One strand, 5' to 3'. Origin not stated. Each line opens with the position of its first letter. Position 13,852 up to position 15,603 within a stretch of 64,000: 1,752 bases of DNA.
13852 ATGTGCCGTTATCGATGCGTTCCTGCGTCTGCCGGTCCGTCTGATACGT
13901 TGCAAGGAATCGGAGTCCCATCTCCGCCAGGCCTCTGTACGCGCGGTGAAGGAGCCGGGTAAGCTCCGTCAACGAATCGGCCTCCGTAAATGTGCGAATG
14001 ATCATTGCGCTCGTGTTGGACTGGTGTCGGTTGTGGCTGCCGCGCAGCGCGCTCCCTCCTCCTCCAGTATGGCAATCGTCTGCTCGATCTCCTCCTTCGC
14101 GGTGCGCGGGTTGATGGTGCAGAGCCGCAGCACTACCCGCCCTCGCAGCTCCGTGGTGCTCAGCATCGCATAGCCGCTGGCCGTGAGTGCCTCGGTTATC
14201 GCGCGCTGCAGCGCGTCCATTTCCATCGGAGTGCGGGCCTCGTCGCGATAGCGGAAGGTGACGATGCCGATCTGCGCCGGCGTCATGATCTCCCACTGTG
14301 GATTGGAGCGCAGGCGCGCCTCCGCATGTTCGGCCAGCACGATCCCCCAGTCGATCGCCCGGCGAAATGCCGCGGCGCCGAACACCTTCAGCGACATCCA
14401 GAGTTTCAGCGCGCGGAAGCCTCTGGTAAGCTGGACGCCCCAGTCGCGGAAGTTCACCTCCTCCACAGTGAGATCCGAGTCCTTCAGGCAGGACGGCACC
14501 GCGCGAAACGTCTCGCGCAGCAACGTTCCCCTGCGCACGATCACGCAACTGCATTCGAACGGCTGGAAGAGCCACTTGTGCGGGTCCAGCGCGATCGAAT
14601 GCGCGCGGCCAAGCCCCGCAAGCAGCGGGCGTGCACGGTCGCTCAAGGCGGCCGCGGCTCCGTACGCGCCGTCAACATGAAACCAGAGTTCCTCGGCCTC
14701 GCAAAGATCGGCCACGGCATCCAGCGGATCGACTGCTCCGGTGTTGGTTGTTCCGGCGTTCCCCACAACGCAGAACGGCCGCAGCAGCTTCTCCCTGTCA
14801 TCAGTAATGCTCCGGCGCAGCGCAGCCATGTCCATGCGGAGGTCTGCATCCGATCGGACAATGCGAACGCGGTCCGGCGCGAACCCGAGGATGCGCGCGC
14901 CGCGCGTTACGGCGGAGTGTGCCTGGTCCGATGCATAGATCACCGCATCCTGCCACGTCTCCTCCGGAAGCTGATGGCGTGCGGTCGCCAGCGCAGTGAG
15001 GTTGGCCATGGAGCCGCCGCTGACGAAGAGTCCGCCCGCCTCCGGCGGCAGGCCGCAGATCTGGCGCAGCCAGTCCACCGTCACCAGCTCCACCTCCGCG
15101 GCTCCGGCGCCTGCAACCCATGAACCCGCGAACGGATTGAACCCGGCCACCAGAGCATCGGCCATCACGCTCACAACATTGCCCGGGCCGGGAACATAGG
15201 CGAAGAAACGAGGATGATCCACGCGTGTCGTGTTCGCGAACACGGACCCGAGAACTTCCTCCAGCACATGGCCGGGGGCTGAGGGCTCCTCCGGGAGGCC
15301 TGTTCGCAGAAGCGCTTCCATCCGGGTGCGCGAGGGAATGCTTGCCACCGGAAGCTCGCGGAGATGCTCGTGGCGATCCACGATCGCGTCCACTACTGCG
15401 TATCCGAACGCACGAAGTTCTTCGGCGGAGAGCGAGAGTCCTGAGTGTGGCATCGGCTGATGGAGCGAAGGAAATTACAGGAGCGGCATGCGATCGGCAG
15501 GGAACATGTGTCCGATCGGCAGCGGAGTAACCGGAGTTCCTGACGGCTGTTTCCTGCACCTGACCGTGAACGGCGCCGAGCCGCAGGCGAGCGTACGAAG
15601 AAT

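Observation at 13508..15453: Translationally coupled PLP-dependent group II decarboxylase + small GNAT acetyltransferase (candidate N-acetyl-amine biosynthetic pair)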

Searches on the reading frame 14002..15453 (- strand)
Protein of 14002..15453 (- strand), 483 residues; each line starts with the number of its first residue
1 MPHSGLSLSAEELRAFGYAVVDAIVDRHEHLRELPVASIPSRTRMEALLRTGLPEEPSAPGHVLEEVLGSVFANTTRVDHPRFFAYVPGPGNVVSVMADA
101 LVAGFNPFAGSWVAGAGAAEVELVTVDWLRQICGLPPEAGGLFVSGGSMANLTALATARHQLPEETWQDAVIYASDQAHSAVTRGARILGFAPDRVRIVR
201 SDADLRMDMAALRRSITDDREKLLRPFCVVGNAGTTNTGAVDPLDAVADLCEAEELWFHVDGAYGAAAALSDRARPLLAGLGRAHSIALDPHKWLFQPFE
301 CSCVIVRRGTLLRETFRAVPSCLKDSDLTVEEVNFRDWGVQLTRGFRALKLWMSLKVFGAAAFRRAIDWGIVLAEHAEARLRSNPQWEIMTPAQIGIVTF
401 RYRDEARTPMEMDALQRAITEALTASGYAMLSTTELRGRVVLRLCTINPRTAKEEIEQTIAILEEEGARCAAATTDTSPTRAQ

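Call 3: search_protein_families(library=pfam, proteins=[window:14002-15453:-], max_evalue=0.01)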
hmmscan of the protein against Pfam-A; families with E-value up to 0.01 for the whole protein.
window:14002-15453:- (483 aa): 4 families
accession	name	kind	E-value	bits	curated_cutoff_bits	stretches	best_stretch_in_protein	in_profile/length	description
PF00282.25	Pyridoxal_deC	-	1.2e-66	225.5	27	1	45-403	4-375/375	Pyridoxal-dependent decarboxylase conserved domain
PF00155.27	Aminotran_1_2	-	1.3e-07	31.6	19.7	1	139-277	65-201/361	Aminotransferase class I and II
PF00266.25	Aminotran_5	-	2.3e-06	27.3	21.5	1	139-264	62-178/371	Aminotransferase class-V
PF01212.27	Beta_elim_lyase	-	5.1e-06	26.5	27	1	140-269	49-176/288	Beta-eliminating lyase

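Call 4: search_protein_families(library=ncbifam, proteins=[window:14002-15453:-], max_evalue=0.01)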
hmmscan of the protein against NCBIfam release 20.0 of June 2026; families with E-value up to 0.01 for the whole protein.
window:14002-15453:- (483 aa): 13 families
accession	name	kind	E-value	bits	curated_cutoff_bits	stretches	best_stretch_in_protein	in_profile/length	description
NF052646.1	DABADecarRhbB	equivalog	6.1e-71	239.5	900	1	53-465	70-480/491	L-2,4-diaminobutyrate decarboxylase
TIGR03799.1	NOD_PanD_pyr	equivalog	2.9e-41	141.5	606.1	1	153-410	174-446/522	pyridoxal-dependent aspartate 1-decarboxylase PanP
TIGR03812.1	tyr_de_CO2_Arch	equivalog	6.2e-25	87.8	299.4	1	116-464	55-373/375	tyrosine decarboxylase MfnA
NF002748.0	PRK02769.1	equivalog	1e-17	63.9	305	1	141-398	87-327/382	histidine decarboxylase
TIGR03811.1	tyr_de_CO2_Ent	equivalog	1.9e-09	36.6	905.3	1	179-268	232-326/608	tyrosine decarboxylase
TIGR03235.1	DNA_S_dndA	equivalog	2e-06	27.4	480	1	143-270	64-183/353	cysteine desulfurase DndA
TIGR03402.1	FeS_nifS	equivalog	2.5e-06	26.5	530.75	1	142-262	63-173/379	cysteine desulfurase NifS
NF041359.1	GntG_guanitoxin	subfamily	2.8e-06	26.7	230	1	140-275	55-189/343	GntG family PLP-dependent aldolase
TIGR03531.1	selenium_SpcS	equivalog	0.00083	18.1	224.85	1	155-266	141-246/444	O-phosphoseryl-tRNA(Sec) selenium transferase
TIGR03964.1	mycofact_creat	equivalog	0.0014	18.2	172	1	108-236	71-197/228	mycofactocin biosynthesis peptidyl-dipeptidase MftE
TIGR02006.1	IscS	equivalog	0.0014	17.7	643.2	1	93-265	19-182/402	IscS subfamily cysteine desulfurase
NF002806.0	PRK02948.1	subfamily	0.0033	16.4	304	1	138-262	60-175/381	IscS subfamily cysteine desulfurase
NF010611.0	PRK14012.1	equivalog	0.0077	15.2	548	0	171-265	98-186/406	IscS subfamily cysteine desulfurase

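Call 5: search_solved_structures(query=window:14005-15453:-, max_evalue=1e-10)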
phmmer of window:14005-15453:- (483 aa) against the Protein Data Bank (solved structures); distinct sequences matched with E-value up to 1e-10: 29.
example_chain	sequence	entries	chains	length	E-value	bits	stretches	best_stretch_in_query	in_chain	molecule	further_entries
4obu_E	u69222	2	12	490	8.5e-103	347.7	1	19-468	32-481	Pyridoxal-dependent decarboxylase domain protein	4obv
6eei_A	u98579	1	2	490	3e-73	250.3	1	8-468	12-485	Tyrosine decarboxylase 1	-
7xin_A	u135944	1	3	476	7.5e-64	219.3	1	10-457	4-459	DOPA decarboxylase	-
6eew_A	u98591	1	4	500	1.7e-59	204.9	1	8-456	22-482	Aromatic-L-amino-acid decarboxylase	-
6khn_A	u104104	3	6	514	3.2e-59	204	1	8-446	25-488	Tryptophan decarboxylase 1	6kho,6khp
6eem_A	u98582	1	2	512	9.5e-58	199.1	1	8-406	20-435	Tyrosine/dopa decarboxylase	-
6liu_A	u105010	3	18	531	2.9e-57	197.5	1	8-402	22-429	Tyrosine/DOPA decarboxylase 2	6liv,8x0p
5o5c_A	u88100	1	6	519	1.4e-56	195.3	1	64-469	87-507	Putative decarboxylase involved in desferrioxamine biosynthesis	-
8x0o_A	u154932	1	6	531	5.2e-56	193.4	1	8-402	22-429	Tyrosine/DOPA decarboxylase 2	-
6eeq_A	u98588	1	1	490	4.4e-55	190.4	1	12-456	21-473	4-hydroxyphenylacetaldehyde synthase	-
9dui_A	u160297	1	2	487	3.9e-54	187.3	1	9-448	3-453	Aromatic-L-amino-acid decarboxylase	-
1js3_A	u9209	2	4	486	5e-54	186.9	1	9-448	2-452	DOPA decarboxylase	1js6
3rbf_A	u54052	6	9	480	6.7e-54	186.5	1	9-445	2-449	Aromatic-L-amino-acid decarboxylase | aromatic L-amino acid decarboxylase | Dopa decarboxylase (Aromatic L-amino acid decarboxylase)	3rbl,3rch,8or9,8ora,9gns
9hrh_A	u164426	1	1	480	2.4e-53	184.7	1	9-445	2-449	Aromatic-L-amino-acid decarboxylase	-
4rit_B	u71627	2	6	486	5.5e-53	183.5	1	54-457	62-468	Pyridoxal-dependent decarboxylase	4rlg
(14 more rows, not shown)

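Call 7: find_homologous_proteins(query=window:14005-15453:-, max_evalue=1e-20)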
Query window:14005-15453:- (483 aa): 8000 proteins with E <= 1e-20 among 8000 candidates; the best 120 are listed.
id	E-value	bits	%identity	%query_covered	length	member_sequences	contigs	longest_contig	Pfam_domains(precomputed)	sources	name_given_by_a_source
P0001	6.2e-294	993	91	100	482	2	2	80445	PF00282.26,PF00155.28,PF00266.26,PF01212.28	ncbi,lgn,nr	ncbi:MAG TPA: aminotransferase class I/II-fold pyridoxal phosphate-dependent enzyme [Candidatus Kapa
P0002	7.0e-182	623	61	95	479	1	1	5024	PF00282.26,PF00266.26,PF01212.28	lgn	-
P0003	6.8e-179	613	62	95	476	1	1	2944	PF00282.26,PF00155.28,PF00266.26,PF01212.28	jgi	jgi:aromatic-L-amino-acid/L-tryptophan decarboxylase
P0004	1.5e-177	609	61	97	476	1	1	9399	PF00282.26,PF00155.28,PF01212.28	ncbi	ncbi:MAG: aminotransferase class I/II-fold pyridoxal phosphate-dependent enzyme [Candidatus Kapaibac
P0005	1.6e-176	606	60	98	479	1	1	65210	PF00282.26,PF00155.28,PF01212.28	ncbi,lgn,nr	ncbi:MAG: PLP-dependent enzyme glutamate decarboxylase [Chlorobi bacterium]|nr:PLP-dependent enzyme 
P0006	1.6e-176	606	60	97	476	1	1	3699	PF00282.26,PF00155.28,PF01212.28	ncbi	ncbi:MAG: aminotransferase class I/II-fold pyridoxal phosphate-dependent enzyme [Bacteroidota bacter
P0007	2.8e-176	605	61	96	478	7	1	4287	PF00282.26,PF00155.28,PF00266.26,PF01212.28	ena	-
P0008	6.4e-176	604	61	97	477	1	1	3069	PF00282.26,PF00266.26,PF01212.28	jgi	jgi:glutamate/tyrosine decarboxylase-like PLP-dependent enzyme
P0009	1.1e-175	603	60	96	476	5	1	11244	PF00282.26,PF00266.26,PF01212.28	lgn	-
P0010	8.8e-175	600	60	96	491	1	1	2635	PF00282.26,PF00266.26,PF01212.28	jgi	jgi:glutamate/tyrosine decarboxylase-like PLP-dependent enzyme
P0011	1.7e-174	599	60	96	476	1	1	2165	PF00282.26,PF00155.28,PF00266.26,PF01212.28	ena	-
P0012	3.2e-174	598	60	96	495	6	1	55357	PF00282.26,PF00266.26,PF01212.28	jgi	jgi:aromatic-L-amino-acid decarboxylase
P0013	6.0e-174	597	61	96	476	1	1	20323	PF00282.26,PF00155.28,PF00266.26,PF01212.28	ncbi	ncbi:MAG TPA: aminotransferase class V-fold PLP-dependent enzyme [Longimicrobium sp.]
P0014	6.3e-174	597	59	96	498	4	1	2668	PF00282.26,PF00155.28,PF00266.26,PF01212.28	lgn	-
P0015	8.5e-174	597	60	96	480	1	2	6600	PF00282.26,PF00155.28,PF00266.26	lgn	-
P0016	3.9e-173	595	60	96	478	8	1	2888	PF00282.26,PF00266.26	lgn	-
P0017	1.0e-171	590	59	95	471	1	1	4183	PF00282.26,PF00266.26,PF01212.28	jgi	jgi:aromatic-L-amino-acid/L-tryptophan decarboxylase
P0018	3.1e-171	588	57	97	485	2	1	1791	PF00282.26,PF00266.26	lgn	-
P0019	3.5e-171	588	55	98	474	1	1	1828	PF00282.26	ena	-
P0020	5.4e-171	587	59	96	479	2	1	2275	PF00282.26,PF00266.26,PF01212.28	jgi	-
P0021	5.8e-171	587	56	98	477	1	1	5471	PF00282.26,PF00155.28,PF00266.26,PF01212.28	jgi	jgi:glutamate/tyrosine decarboxylase-like PLP-dependent enzyme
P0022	7.0e-171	587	59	96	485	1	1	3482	PF00282.26,PF01212.28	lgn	-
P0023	7.3e-171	587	57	96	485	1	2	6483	PF00282.26,PF00266.26,PF01212.28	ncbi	-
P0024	8.9e-171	587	59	94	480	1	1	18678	PF00282.26,PF00155.28,PF00266.26,PF01212.28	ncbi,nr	ncbi:MAG TPA: aminotransferase class V-fold PLP-dependent enzyme [Longimicrobium sp.]|nr:aminotransf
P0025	1.2e-170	586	59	96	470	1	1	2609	PF00282.26,PF00155.28,PF00266.26,PF01212.28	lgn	-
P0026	1.2e-170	586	56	96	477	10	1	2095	PF00282.26,PF00155.28,PF01212.28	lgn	-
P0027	1.3e-170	586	57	98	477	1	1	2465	PF00282.26,PF01212.28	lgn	-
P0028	1.4e-170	586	58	96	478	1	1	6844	PF00282.26,PF00155.28,PF00266.26,PF01212.28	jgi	jgi:glutamate/tyrosine decarboxylase-like PLP-dependent enzyme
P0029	2.9e-170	585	58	95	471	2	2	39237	PF00282.26,PF00155.28,PF01212.28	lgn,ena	-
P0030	2.9e-170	585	59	98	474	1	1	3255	PF00282.26,PF00155.28,PF00266.26,PF01212.28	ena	-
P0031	3.3e-170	585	58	97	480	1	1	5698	PF00282.26,PF00155.28,PF00266.26,PF01212.28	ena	-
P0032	3.9e-170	585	56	96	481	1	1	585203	PF00282.26,PF00155.28,PF00266.26,PF01212.28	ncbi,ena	-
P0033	4.2e-170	585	60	96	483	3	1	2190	PF00282.26,PF00266.26,PF01212.28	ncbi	ncbi:MAG TPA: aminotransferase class V-fold PLP-dependent enzyme [Longimicrobium sp.]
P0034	1.6e-169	583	56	97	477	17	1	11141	PF00282.26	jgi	jgi:glutamate/tyrosine decarboxylase-like PLP-dependent enzyme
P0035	1.6e-169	583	57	96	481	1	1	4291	PF00282.26,PF00155.28,PF00266.26,PF01212.28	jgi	jgi:glutamate/tyrosine decarboxylase-like PLP-dependent enzyme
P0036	1.7e-169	583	57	97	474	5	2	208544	PF00282.26,PF00155.28,PF00266.26,PF01212.28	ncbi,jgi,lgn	jgi:glutamate/tyrosine decarboxylase-like PLP-dependent enzyme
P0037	2.0e-169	582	60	95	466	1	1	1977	PF00282.26,PF00155.28,PF00266.26,PF01212.28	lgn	-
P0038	2.1e-169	582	59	96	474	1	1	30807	PF00282.26,PF00155.28,PF00266.26,PF01212.28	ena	-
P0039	4.0e-169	581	57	97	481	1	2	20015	PF00282.26,PF00155.28,PF01212.28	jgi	jgi:glutamate/tyrosine decarboxylase-like PLP-dependent enzyme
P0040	4.2e-169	581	58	95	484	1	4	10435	PF00282.26,PF01212.28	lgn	-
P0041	4.6e-169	581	59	96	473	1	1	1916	PF00282.26,PF00266.26,PF01212.28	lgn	-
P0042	4.7e-169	581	58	96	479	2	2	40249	PF00282.26,PF00266.26,PF01212.28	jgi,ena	-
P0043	6.1e-169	581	59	97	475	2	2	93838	PF00282.26,PF00266.26,PF01212.28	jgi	jgi:aromatic-L-amino-acid decarboxylase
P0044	6.3e-169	581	55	97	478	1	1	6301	PF00282.26,PF00155.28,PF00266.26,PF01212.28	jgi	jgi:glutamate/tyrosine decarboxylase-like PLP-dependent enzyme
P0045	7.5e-169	580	54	97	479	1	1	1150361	PF00282.26,PF00155.28,PF00266.26,PF01212.28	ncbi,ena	-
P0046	7.7e-169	580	56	96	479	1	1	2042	PF00282.26,PF01212.28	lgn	-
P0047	8.0e-169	580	59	96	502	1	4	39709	PF00282.26,PF00155.28,PF01212.28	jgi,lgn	-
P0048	8.8e-169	580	55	98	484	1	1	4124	PF00282.26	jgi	jgi:aromatic-L-amino-acid/L-tryptophan decarboxylase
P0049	9.6e-169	580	58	96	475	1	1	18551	PF00282.26,PF00155.28,PF00266.26,PF01212.28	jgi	jgi:aromatic-L-amino-acid/L-tryptophan decarboxylase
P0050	1.1e-168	580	58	96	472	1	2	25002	PF00282.26,PF00266.26,PF01212.28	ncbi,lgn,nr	ncbi:MAG: aminotransferase class V-fold PLP-dependent enzyme [Gemmatimonadetes bacterium]|nr:aminotr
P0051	1.2e-168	580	60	95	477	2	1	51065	PF00282.26,PF00155.28,PF00266.26,PF01212.28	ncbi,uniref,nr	ncbi:pyridoxal phosphate-dependent decarboxylase family protein [Longimicrobium sp.]|uniref:pyridoxa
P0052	1.5e-168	579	59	96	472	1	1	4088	PF00282.26,PF00155.28,PF00266.26,PF01212.28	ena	-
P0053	1.5e-168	579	60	95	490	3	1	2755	PF00282.26,PF00155.28,PF00266.26,PF01212.28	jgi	jgi:aromatic-L-amino-acid decarboxylase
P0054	1.6e-168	579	57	96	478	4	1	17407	PF00282.26,PF00266.26,PF01212.28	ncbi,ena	ncbi:MAG TPA: aminotransferase class V-fold PLP-dependent enzyme [Longimicrobium sp.]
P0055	1.7e-168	579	55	97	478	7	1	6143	PF00282.26,PF00155.28,PF00266.26,PF01212.28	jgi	jgi:aromatic-L-amino-acid/L-tryptophan decarboxylase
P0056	2.1e-168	579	58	96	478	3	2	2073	PF00282.26,PF00266.26,PF01212.28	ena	-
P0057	2.5e-168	579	57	97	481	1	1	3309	PF00282.26,PF00155.28,PF01212.28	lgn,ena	-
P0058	3.0e-168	578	59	95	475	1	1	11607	PF00282.26,PF01212.28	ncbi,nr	ncbi:MAG TPA: aminotransferase class V-fold PLP-dependent enzyme [Longimicrobium sp.]|nr:aminotransf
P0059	3.3e-168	578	56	96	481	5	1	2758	PF00282.26,PF00266.26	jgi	jgi:aromatic-L-amino-acid/L-tryptophan decarboxylase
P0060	3.8e-168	578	57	94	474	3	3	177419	PF00282.26,PF00155.28,PF00266.26,PF01212.28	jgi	-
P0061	3.8e-168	578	58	96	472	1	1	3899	PF00282.26,PF00266.26,PF01212.28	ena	-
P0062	4.1e-168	578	55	96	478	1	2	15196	PF00282.26,PF00155.28,PF01212.28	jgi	jgi:aromatic-L-amino-acid/L-tryptophan decarboxylase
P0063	4.3e-168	578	58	96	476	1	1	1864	PF00282.26,PF00266.26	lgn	-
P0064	4.3e-168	578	56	96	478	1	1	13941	PF00282.26,PF00155.28,PF01212.28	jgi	jgi:aromatic-L-amino-acid decarboxylase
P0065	4.4e-168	578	59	94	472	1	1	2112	PF00282.26,PF00155.28,PF00266.26,PF01212.28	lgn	-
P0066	6.1e-168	577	55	97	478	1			PF00282.26,PF00155.28,PF01212.28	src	-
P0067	8.7e-168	577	55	97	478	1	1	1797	PF00282.26,PF00155.28,PF01212.28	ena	-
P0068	1.0e-167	577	55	97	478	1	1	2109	PF00282.26,PF01212.28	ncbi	-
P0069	1.3e-167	576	56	95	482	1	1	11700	PF00282.26,PF01212.28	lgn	-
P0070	1.4e-167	576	54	97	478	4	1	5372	PF00282.26,PF00155.28,PF00266.26,PF01212.28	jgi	jgi:aromatic-L-amino-acid/L-tryptophan decarboxylase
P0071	1.7e-167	576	55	98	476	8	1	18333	PF00282.26,PF01212.28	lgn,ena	-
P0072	1.7e-167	576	55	97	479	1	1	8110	PF00282.26,PF00155.28,PF00266.26,PF01212.28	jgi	jgi:glutamate/tyrosine decarboxylase-like PLP-dependent enzyme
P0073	1.8e-167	576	58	96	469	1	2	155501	PF00282.26,PF00155.28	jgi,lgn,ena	-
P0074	3.1e-167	575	55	96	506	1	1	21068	PF00282.26,PF00155.28,PF00266.26,PF01212.28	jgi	-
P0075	3.9e-167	575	57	97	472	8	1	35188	PF00282.26,PF00155.28,PF00266.26,PF01212.28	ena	-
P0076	3.9e-167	575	55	97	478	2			PF00282.26,PF00155.28,PF01212.28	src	-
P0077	4.4e-167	575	58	96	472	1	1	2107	PF00282.26,PF00155.28,PF00266.26,PF01212.28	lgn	-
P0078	5.0e-167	574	54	97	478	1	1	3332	PF00282.26,PF00155.28,PF05889.20,PF00266.26,PF01212.28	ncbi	ncbi:MAG: pyridoxal phosphate-dependent decarboxylase family protein [Blastocatellia bacterium]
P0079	5.0e-167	574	55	96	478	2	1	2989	PF00282.26,PF00155.28,PF01212.28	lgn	-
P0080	5.4e-167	574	57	95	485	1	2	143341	PF00282.26,PF00155.28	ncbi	-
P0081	5.5e-167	574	58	96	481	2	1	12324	PF00282.26,PF00155.28,PF00266.26,PF01212.28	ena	-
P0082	6.3e-167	574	56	96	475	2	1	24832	PF00282.26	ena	-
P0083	7.7e-167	574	55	97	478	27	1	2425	PF00282.26,PF00155.28,PF00266.26,PF01212.28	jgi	jgi:glutamate/tyrosine decarboxylase-like PLP-dependent enzyme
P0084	8.2e-167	574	55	97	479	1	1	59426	PF00282.26,PF00155.28,PF00266.26,PF01212.28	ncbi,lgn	-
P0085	1.1e-166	573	55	96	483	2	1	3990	PF00282.26,PF00155.28,PF01212.28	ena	-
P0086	1.1e-166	573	58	94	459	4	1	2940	PF00282.26,PF00155.28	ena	-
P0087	1.3e-166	573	55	97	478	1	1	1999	PF00282.26,PF00155.28,PF01212.28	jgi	jgi:aromatic-L-amino-acid/L-tryptophan decarboxylase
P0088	1.6e-166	573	58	95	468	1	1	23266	PF00282.26,PF00266.26,PF01212.28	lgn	-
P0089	1.7e-166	573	56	97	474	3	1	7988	PF00282.26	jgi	jgi:aromatic-L-amino-acid decarboxylase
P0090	1.7e-166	573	58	97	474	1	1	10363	PF00282.26,PF00155.28,PF00266.26,PF01212.28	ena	-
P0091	2.1e-166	572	58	95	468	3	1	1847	PF00282.26,PF01212.28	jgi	jgi:glutamate/tyrosine decarboxylase-like PLP-dependent enzyme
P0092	2.2e-166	572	57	98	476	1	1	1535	PF00282.26,PF01212.28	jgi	jgi:aromatic-L-amino-acid/L-tryptophan decarboxylase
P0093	2.6e-166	572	55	97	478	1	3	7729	PF00282.26,PF00155.28,PF01212.28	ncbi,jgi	ncbi:MAG TPA: aminotransferase class I/II-fold pyridoxal phosphate-dependent enzyme [Blastocatellia 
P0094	2.7e-166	572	55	97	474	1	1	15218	PF00282.26,PF00155.28,PF05889.20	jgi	jgi:glutamate/tyrosine decarboxylase-like PLP-dependent enzyme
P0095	2.8e-166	572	55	96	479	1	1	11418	PF00282.26,PF00155.28,PF00266.26,PF01212.28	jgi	-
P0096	2.9e-166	572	55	97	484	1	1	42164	PF00282.26,PF00155.28,PF00266.26,PF01212.28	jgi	jgi:glutamate/tyrosine decarboxylase-like PLP-dependent enzyme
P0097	3.0e-166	572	55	97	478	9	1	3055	PF00282.26,PF00155.28,PF00266.26,PF01212.28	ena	-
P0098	3.1e-166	572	54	97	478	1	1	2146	PF00282.26,PF00155.28,PF00266.26,PF01212.28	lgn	-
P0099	3.7e-166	571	55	98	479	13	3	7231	PF00282.26,PF00155.28,PF00266.26,PF01212.28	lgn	-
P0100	4.0e-166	571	55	96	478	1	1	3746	PF00282.26,PF00155.28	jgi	jgi:aromatic-L-amino-acid decarboxylase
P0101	4.6e-166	571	59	95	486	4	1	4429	PF00282.26,PF00155.28,PF00266.26,PF01212.28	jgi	-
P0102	5.1e-166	571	55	97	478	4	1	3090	PF00282.26,PF01212.28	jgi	-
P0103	5.7e-166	571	54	97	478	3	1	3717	PF00282.26,PF00155.28,PF01212.28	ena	-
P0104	5.7e-166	571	56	96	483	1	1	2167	PF00282.26,PF00155.28,PF00266.26,PF01212.28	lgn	-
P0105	5.7e-166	571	58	95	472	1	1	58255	PF00282.26,PF00266.26,PF01212.28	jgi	jgi:aromatic-L-amino-acid decarboxylase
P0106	6.2e-166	571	55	97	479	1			PF00282.26,PF00155.28,PF00266.26,PF01212.28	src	-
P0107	6.4e-166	571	55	97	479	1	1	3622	PF00282.26,PF00266.26,PF01212.28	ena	-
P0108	7.4e-166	571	59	95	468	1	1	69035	PF00282.26,PF00155.28,PF01212.28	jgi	jgi:glutamate/tyrosine decarboxylase-like PLP-dependent enzyme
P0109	7.4e-166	570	56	97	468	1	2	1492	PF00282.26,PF00266.26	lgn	-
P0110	7.9e-166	570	56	97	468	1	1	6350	PF00282.26,PF00266.26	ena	-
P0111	8.0e-166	570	54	98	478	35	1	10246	PF00282.26,PF00155.28,PF00266.26,PF01212.28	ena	-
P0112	8.1e-166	570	55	96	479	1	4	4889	PF00282.26,PF00155.28,PF05889.20,PF00266.26,PF01212.28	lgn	-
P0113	9.5e-166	570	54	97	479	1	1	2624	PF00282.26,PF00155.28,PF00266.26,PF01212.28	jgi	-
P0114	9.9e-166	570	56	95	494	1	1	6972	PF00282.26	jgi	jgi:aromatic-L-amino-acid/L-tryptophan decarboxylase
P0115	1.3e-165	570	55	96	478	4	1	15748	PF00282.26,PF00155.28,PF01212.28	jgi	jgi:glutamate/tyrosine decarboxylase-like PLP-dependent enzyme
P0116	1.4e-165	570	59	95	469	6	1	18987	PF00282.26,PF00155.28,PF00266.26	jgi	jgi:aromatic-L-amino-acid decarboxylase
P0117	1.5e-165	570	55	96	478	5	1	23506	PF00282.26,PF00155.28,PF00266.26,PF01212.28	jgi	jgi:glutamate/tyrosine decarboxylase-like PLP-dependent enzyme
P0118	1.5e-165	570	56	97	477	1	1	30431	PF00282.26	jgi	jgi:glutamate/tyrosine decarboxylase-like PLP-dependent enzyme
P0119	1.5e-165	569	57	95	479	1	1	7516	PF00282.26,PF00155.28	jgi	jgi:aromatic-L-amino-acid decarboxylase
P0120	1.6e-165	569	55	96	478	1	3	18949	PF00282.26,PF00155.28,PF01212.28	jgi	jgi:aromatic-L-amino-acid decarboxylase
